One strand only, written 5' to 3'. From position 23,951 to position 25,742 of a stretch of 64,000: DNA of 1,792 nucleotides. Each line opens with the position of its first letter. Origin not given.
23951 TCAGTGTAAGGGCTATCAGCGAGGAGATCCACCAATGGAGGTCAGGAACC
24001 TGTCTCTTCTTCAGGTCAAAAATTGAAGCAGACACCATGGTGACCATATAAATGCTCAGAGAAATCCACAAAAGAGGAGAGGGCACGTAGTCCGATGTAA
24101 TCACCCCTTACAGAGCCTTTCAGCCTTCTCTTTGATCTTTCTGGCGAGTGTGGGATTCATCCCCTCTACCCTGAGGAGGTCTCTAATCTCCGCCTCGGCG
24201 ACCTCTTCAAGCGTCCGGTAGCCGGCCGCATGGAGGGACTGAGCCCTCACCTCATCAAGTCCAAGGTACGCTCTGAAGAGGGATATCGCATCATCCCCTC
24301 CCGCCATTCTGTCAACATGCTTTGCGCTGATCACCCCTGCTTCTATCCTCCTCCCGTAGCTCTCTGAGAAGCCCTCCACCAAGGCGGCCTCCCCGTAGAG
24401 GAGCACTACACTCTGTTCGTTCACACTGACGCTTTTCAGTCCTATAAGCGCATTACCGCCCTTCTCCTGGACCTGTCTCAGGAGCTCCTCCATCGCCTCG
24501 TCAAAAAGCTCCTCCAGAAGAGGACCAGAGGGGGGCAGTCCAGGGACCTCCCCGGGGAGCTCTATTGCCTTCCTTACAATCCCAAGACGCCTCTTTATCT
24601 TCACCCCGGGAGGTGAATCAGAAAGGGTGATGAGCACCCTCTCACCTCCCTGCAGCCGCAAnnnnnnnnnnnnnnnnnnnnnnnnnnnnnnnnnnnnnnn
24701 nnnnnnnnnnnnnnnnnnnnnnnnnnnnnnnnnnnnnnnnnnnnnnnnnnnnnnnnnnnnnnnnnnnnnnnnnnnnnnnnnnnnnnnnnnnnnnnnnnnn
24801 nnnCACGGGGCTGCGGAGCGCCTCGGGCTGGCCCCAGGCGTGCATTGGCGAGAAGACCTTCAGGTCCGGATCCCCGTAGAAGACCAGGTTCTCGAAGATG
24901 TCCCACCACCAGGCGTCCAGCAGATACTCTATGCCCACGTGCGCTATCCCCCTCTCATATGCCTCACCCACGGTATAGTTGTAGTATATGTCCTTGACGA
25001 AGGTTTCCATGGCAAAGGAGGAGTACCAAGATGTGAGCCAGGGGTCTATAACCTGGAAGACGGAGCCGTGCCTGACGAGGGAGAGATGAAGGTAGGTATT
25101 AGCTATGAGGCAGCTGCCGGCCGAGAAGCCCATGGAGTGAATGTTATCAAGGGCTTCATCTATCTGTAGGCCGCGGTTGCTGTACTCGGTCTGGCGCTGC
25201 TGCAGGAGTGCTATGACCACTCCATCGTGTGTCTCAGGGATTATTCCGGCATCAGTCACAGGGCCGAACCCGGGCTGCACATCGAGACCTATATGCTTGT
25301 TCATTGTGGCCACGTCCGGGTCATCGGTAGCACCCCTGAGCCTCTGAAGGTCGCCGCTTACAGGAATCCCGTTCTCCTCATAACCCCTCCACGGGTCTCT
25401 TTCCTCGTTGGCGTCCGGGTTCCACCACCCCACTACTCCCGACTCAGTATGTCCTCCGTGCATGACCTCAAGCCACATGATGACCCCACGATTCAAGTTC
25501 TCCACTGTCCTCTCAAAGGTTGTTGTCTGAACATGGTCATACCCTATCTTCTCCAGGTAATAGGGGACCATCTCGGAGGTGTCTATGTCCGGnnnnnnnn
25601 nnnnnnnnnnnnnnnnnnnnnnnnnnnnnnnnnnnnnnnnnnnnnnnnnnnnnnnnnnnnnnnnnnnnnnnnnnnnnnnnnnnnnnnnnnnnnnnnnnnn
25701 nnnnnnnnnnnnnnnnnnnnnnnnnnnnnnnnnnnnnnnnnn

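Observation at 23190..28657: Uncharacterised five-gene operon: small membrane protein, PqqD-like RRE protein, 1115-aa exported protein, YbjQ-HhH fusion, A24 prepilin-peptidase-like protease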

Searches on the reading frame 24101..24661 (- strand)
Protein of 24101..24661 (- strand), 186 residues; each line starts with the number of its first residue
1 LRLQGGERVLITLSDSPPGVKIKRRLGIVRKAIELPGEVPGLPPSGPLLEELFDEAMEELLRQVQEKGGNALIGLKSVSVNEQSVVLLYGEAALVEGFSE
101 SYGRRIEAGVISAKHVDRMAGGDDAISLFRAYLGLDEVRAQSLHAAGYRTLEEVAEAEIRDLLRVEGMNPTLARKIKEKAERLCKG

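Call 3: search_protein_families(library=pfam, proteins=[window:24101-24661:-], max_evalue=1)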
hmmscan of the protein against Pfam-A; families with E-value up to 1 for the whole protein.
window:24101-24661:- (186 aa): 7 families
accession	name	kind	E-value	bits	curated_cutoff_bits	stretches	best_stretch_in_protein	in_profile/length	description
PF14520.12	HHH_5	-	1.5e-08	35.4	27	1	134-181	9-56/57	Helix-hairpin-helix domain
PF23025.1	YbjQ_2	-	9.2e-05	23.1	29.1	1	9-89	8-95/103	C2 domain-containing protein 5, YbjQ-like domain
PF25453.1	DUF7898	-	0.015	16.2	27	1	140-171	17-48/80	Domain of unknown function (DUF7898)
PF01906.23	YbjQ_1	-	0.025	15.6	23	1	49-93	54-101/103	Putative heavy-metal-binding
PF10391.15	DNA_pol_lambd_f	-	0.03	14.6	29.8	1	138-157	12-31/51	Fingers domain of DNA polymerase lambda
PF12826.13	HHH_2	-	0.048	14.3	27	1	140-178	16-53/64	Helix-hairpin-helix motif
PF11524.14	SeleniumBinding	-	0.049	14.4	27.9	0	53-92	35-72/82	Selenium binding protein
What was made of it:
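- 24101..24661 (-): g4: a cytoplasmic protein made of a YbjQ/UPF0145 domain plus (HhH)2 (186 aa, or 178 aa from GTG 24637). Pfam HHH_5 at 35.4 bits, above the cut-off of 27; YbjQ_2 at 23.1 bits, below 29.1 (call 3).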

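Call 4: search_protein_families(library=ncbifam, proteins=[window:24101-24661:-], max_evalue=1)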
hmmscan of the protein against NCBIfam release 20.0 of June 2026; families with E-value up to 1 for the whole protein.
window:24101-24661:- (186 aa): 10 families
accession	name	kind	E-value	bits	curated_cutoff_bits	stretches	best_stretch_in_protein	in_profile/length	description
TIGR01954.1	nusA_Cterm_rpt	equivalog_domain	7.5e-10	38.8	48.15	1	135-181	1-47/50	transcription termination factor NusA, C-terminal duplication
NF009401.0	PRK12766.1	equivalog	8.3e-05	22.4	239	1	131-178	14-61/238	50S ribosomal protein L32e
NF003301.0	PRK04301.1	equivalog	0.00074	18.8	259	1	134-184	12-62/316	DNA repair and recombination protein RadA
NF001308.0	PRK00254.1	equivalog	0.0051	15.1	1216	1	138-171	656-689/720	ATP-dependent DNA helicase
NF010009.0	PRK13482.1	equivalog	0.013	14.7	201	1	147-183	311-347/357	DNA integrity scanning diadenylate cyclase DisA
TIGR02236.1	recomb_radA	equivalog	0.016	14.6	361.15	1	136-184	9-57/311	DNA repair and recombination protein RadA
TIGR02239.1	recomb_RAD51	equivalog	0.025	13.7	478.05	1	139-183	13-57/316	DNA repair protein RAD51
NF002251.0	PRK01172.1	equivalog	0.029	12.6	891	1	135-183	620-668/674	ATP-dependent DNA helicase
TIGR02238.1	recomb_DMC1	equivalog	0.045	12.9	447.7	1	136-185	10-59/314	meiotic recombinase Dmc1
NF002654.0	PRK02362.1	equivalog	0.11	10.7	887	1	134-182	659-705/739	ATP-dependent DNA helicase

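Call 62: search_solved_structures(query=A4, max_evalue=1, show_alignments=0)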
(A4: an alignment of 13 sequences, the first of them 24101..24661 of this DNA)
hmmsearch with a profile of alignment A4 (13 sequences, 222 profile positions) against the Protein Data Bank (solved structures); distinct sequences matched with E-value up to 1: 59.
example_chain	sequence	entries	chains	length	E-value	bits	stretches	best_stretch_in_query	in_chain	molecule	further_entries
6gov_A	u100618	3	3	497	1.1e-09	41.5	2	152-217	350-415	Transcription termination/antitermination protein NusA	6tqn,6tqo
6flq_F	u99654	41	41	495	1.1e-09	41.4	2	152-217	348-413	Transcription termination/antitermination protein NusA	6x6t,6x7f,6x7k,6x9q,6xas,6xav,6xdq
6z9p_A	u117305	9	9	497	1.1e-09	41.4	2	152-217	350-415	Transcription termination/antitermination protein NusA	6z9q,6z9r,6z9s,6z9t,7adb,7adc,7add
8pil_F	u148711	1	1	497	1.1e-09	41.4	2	152-217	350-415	Transcription termination/antitermination protein NusA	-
5ms0_M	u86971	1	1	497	1.1e-09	41.4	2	152-217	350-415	Transcription termination/antitermination protein NusA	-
7ubn_N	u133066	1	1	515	1.3e-09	41.2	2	152-217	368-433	Transcription termination/antitermination protein NusA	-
2gtc_A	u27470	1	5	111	8.7e-08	35.2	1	6-111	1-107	UPF0145 protein BC_1816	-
1vr4_A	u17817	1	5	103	6.7e-07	32.3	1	6-107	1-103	hypothetical protein APC22750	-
1u9l_A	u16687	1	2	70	2.2e-05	27.3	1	160-218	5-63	Transcription elongation protein nusA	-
1wcl_A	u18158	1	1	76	2.3e-05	27.3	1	159-218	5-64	TRANSCRIPTION ELONGATION PROTEIN NUSA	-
5lm7_A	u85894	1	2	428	5e-05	26.1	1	152-217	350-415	Transcription termination/antitermination protein NusA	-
5lm9_A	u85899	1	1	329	5.2e-05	26.1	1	152-218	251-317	Transcription termination/antitermination protein NusA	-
1pzn_A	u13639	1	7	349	6.2e-05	25.8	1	148-216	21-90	DNA repair and recombination protein rad51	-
1b22_A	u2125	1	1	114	0.00014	24.7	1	165-218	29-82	DNA REPAIR PROTEIN RAD51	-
2bke_A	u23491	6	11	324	0.00021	24.1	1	153-218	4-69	DNA REPAIR AND RECOMBINATION PROTEIN RADA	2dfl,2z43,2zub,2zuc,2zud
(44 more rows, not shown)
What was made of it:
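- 24101..24661 (-): Family profile A4 against PDB: UPF0145 2gtc at 9e-8, 1vr4 at 7e-7, NusA C-terminal repeats at 1e-9 (call 62).
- On YbjQ / UPF0145 (PF01906, PF23025): Family profile A4 against PDB UPF0145 proteins: 2gtc at 9e-8 and 1vr4 at 7e-7, over profile positions 6-111 (call 62).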

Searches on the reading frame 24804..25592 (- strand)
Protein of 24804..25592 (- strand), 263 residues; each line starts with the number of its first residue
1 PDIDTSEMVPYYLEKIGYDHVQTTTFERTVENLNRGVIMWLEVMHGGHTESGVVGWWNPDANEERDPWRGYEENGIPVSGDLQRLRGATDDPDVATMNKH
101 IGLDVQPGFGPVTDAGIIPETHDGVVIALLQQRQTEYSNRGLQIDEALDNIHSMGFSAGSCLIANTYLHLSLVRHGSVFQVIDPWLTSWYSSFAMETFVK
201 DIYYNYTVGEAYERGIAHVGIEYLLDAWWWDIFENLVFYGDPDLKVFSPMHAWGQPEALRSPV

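Call 69: search_solved_structures(query=A5, max_evalue=10, show_alignments=5)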
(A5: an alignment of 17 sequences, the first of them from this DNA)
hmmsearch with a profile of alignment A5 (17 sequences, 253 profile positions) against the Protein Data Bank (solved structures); distinct sequences matched with E-value up to 10: 0.
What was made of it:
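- Tried and rejected: A profile of the C-terminal domain alone against PDB at E <= 10 gave no hit (call 69).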
